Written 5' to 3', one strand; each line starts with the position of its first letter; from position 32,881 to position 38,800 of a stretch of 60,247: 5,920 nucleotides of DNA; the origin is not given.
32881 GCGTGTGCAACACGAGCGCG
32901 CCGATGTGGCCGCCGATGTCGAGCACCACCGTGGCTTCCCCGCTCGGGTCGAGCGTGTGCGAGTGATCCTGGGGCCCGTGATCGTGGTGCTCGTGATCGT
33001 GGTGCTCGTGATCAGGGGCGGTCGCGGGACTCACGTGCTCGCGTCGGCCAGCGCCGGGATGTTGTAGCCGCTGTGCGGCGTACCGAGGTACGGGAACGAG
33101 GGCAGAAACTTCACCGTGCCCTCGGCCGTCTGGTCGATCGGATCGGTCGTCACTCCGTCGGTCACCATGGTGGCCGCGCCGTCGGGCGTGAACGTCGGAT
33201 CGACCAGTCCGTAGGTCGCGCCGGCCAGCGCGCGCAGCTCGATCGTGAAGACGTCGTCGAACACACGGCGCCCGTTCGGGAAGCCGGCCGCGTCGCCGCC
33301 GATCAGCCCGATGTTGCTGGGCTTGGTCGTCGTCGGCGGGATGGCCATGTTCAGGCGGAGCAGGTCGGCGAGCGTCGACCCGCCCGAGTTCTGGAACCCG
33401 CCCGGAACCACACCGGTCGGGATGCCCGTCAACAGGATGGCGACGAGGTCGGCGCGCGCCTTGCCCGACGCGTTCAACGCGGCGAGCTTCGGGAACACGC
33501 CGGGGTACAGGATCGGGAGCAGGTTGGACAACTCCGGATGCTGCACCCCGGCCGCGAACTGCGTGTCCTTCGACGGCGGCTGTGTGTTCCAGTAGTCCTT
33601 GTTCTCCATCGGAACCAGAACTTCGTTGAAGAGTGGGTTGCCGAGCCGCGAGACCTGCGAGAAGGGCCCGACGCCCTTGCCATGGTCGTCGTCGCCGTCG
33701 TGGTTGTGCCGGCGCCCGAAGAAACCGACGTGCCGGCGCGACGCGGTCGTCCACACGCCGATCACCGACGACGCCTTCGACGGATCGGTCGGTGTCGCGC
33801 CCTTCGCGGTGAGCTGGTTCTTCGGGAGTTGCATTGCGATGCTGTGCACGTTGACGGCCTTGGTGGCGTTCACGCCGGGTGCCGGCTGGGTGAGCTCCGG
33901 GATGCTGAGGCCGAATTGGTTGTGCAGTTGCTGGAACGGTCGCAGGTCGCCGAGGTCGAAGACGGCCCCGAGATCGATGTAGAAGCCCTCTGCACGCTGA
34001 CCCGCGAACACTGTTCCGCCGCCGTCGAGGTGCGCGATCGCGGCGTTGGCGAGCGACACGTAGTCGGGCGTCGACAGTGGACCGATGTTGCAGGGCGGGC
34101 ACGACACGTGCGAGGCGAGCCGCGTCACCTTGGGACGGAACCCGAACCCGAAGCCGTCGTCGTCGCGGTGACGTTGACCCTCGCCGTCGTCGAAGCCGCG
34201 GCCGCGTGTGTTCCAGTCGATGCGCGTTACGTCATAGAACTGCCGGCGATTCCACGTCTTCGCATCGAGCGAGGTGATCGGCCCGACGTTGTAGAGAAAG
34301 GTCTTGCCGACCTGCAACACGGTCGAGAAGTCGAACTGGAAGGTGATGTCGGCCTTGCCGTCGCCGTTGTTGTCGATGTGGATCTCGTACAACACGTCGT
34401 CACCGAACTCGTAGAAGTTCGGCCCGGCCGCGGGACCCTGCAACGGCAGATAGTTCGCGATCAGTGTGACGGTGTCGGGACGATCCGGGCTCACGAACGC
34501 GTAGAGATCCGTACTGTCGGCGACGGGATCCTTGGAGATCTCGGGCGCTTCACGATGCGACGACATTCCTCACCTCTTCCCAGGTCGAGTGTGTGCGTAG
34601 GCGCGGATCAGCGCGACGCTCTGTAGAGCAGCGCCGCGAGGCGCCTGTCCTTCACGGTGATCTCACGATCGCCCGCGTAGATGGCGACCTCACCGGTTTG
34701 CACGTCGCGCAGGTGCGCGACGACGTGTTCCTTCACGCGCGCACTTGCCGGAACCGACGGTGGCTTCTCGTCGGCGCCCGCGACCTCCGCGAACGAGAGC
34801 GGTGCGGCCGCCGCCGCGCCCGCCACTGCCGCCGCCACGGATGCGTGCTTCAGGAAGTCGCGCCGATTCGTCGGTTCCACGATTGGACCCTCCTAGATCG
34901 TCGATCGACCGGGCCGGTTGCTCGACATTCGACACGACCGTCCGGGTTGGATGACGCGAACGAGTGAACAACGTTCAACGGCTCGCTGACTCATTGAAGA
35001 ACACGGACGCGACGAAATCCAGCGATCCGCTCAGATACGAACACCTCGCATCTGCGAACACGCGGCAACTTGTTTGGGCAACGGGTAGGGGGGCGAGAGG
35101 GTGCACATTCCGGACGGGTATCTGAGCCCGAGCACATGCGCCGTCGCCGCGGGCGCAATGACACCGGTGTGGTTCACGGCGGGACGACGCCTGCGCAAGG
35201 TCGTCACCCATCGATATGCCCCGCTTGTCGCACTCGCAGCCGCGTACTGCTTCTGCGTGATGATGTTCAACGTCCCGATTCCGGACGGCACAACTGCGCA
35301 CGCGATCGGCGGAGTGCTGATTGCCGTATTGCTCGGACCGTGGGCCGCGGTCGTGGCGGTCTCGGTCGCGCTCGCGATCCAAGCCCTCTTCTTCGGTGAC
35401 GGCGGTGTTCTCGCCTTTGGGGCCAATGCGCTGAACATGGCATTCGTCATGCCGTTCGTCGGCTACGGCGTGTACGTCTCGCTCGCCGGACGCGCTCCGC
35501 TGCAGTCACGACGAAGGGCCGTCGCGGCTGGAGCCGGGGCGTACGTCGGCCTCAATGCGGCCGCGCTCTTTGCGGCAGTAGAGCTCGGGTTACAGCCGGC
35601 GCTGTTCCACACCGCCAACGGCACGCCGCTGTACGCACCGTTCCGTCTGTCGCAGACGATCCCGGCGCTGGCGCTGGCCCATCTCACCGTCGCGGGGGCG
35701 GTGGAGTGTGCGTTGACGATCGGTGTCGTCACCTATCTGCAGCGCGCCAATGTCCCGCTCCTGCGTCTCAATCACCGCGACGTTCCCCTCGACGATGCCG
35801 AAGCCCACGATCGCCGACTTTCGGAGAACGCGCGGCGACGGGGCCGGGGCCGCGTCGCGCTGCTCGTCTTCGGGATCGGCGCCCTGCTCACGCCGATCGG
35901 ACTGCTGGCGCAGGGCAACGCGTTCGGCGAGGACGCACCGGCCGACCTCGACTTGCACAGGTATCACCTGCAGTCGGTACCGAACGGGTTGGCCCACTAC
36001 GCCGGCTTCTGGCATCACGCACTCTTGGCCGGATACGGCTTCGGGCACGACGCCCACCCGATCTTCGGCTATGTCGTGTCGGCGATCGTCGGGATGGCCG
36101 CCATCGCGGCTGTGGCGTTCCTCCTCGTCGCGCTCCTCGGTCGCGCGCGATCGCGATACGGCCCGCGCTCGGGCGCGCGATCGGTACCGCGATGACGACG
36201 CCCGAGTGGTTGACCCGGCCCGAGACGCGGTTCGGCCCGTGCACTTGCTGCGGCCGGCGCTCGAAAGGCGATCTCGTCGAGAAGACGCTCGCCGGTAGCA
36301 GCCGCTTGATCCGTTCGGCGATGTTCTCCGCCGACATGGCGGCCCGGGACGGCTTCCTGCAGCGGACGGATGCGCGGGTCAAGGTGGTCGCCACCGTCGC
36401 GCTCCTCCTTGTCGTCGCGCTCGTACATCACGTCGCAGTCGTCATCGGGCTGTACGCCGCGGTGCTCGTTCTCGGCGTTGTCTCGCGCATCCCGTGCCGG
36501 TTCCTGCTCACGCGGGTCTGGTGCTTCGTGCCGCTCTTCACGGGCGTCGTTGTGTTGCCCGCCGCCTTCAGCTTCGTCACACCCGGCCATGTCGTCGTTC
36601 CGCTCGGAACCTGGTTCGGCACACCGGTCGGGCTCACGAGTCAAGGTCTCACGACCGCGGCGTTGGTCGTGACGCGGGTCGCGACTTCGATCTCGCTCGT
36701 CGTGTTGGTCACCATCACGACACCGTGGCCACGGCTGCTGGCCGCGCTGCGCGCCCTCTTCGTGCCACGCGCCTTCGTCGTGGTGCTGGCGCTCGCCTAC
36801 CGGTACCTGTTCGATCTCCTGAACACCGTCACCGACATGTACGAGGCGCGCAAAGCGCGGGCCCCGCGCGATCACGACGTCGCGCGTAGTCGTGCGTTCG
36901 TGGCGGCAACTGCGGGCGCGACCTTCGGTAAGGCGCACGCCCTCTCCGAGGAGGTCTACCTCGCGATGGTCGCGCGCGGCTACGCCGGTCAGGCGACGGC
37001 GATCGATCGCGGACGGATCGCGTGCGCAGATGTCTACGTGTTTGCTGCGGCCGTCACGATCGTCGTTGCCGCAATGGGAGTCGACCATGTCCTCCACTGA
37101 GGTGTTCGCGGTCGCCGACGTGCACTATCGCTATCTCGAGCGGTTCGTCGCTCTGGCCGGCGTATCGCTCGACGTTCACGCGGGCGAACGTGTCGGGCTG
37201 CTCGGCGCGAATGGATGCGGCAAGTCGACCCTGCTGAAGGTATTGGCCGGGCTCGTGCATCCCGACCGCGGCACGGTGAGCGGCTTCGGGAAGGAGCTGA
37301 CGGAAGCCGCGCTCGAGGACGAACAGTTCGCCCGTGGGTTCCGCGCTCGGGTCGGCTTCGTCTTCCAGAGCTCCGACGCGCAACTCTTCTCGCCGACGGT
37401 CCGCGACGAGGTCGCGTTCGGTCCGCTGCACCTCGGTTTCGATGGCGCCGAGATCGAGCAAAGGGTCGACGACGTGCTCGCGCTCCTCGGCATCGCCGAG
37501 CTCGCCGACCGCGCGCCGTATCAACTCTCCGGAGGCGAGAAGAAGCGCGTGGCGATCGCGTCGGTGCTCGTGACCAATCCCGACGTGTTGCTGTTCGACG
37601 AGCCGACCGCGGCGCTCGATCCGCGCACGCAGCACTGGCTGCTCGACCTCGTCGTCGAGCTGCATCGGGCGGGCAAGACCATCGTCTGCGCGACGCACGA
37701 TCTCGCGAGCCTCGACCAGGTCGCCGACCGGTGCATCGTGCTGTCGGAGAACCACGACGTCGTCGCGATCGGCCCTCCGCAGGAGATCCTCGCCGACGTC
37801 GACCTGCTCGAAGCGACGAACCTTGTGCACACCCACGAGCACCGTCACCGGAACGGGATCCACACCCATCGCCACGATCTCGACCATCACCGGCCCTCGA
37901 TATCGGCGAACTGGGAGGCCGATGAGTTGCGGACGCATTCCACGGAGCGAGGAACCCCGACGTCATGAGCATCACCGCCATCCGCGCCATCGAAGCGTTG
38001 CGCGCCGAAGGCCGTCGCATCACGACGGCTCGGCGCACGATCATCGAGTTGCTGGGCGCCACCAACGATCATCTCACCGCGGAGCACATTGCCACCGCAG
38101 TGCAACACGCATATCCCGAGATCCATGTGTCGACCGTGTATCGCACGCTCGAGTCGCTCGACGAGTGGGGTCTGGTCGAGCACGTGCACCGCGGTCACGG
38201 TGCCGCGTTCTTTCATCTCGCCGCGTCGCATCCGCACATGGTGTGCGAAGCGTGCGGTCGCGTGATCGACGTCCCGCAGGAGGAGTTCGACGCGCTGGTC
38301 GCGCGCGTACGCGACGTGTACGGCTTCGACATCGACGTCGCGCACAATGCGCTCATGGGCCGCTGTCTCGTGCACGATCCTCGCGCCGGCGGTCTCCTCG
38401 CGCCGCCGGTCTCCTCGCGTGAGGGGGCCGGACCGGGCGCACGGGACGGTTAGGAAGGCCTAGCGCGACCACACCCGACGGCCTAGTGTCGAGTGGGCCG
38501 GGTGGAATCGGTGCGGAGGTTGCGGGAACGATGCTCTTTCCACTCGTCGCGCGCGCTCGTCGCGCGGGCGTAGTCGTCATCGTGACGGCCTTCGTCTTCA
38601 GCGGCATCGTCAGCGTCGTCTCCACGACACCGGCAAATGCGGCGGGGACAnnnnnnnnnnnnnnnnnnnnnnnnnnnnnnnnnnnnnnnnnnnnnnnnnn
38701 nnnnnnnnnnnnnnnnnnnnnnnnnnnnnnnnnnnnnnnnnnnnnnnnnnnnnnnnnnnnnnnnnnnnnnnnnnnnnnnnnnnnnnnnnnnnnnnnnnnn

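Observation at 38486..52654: Candidate extracellular copper-oxidase locus: two giant multidomain oxidases + DDHG-repeat protein + two-component system + MauE-like protein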

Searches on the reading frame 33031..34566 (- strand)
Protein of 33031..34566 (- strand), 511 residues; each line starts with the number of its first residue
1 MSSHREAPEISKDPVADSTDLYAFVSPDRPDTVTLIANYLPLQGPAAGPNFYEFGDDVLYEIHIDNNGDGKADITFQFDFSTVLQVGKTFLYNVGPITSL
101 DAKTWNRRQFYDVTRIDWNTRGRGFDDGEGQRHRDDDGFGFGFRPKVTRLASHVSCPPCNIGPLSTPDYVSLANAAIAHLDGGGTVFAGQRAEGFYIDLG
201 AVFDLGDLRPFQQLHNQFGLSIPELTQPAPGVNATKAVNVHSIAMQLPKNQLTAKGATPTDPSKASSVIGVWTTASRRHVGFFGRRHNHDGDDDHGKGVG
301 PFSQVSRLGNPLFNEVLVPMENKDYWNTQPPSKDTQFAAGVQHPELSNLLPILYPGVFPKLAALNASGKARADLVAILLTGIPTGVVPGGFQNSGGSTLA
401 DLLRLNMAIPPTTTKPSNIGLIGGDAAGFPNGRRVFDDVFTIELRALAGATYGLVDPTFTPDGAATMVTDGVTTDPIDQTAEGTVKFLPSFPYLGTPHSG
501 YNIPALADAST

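Call 14: search_protein_families(library=pfam, proteins=[window:33031-34566:-], max_evalue=0.001)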
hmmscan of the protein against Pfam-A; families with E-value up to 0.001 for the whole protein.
window:33031-34566:- (511 aa): 1 family
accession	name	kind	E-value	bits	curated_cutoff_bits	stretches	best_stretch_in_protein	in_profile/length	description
PF14224.11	DUF4331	-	5.7e-137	457.8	27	1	2-497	1-421/421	Domain of unknown function (DUF4331)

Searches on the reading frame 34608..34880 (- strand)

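Call 14: search_protein_families(library=pfam, proteins=[window:34608-34880:-], max_evalue=0.001)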
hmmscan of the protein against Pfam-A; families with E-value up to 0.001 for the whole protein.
window:34608-34880:- (90 aa): 1 family
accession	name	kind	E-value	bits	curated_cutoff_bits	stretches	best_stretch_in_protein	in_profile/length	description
PF10399.14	UCR_Fe-S_N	-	1.5e-06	28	24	1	4-26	9-31/41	Ubiquitinol-cytochrome C reductase Fe-S subunit TAT signal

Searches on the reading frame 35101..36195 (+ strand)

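Call 14: search_protein_families(library=pfam, proteins=[window:35101-36195:+], max_evalue=0.001)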
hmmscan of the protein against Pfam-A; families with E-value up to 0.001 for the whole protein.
window:35101-36195:+ (364 aa): 2 families
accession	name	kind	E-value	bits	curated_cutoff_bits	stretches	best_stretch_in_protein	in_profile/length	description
PF01891.21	CbiM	-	6.4e-54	183.4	23.1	1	2-217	1-202/205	Cobalt uptake substrate-specific transmembrane region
PF13190.11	PDGLE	-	1.3e-05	25.4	27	1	254-347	4-101/102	PDGLE domain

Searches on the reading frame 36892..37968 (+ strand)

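Call 14: search_protein_families(library=pfam, proteins=[window:36892-37968:+], max_evalue=0.001)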
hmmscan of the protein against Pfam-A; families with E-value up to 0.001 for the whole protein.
window:36892-37968:+ (358 aa): 3 families
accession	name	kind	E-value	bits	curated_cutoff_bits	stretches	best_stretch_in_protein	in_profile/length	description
PF00005.33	ABC_tran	-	1.6e-35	123.1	25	1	89-240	2-137/137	ABC transporter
PF13304.12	AAA_21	-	2.1e-15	58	27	2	207-275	233-304/304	AAA domain, putative AbiEii toxin, Type IV TA system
PF02463.25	SMC_N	-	3.9e-06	26.9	40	1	101-274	27-202/220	RecF/RecN/SMC N terminal domain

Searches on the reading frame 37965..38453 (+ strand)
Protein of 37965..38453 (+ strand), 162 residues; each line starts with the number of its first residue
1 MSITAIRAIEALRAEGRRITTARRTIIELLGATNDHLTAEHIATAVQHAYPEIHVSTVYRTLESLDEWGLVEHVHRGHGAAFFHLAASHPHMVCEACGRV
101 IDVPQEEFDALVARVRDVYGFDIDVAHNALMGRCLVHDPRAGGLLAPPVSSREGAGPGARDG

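Call 14: search_protein_families(library=pfam, proteins=[window:37965-38453:+], max_evalue=0.001)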
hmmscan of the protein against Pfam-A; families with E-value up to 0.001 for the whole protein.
window:37965-38453:+ (162 aa): 2 families
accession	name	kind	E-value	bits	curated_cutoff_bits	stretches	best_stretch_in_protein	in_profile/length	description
PF01475.25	FUR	-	3.2e-25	89.1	23.1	1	15-123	2-113/121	Ferric uptake regulator family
PF08279.18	HTH_11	-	0.00031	21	25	0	23-70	2-44/55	HTH domain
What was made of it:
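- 37965..38453 (+): FUR-family metal regulator directly upstream of the LOX giant. It follows a CbiM/ABC ECF metal transporter. Pfam FUR E 3e-25 (call 14).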

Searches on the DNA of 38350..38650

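Call 83: search_rna_families(source=window, start=38350, end=38650, threshold=evalue, max_evalue=1)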
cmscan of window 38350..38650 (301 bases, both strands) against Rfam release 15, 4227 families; matches with E-value up to 1: 0.
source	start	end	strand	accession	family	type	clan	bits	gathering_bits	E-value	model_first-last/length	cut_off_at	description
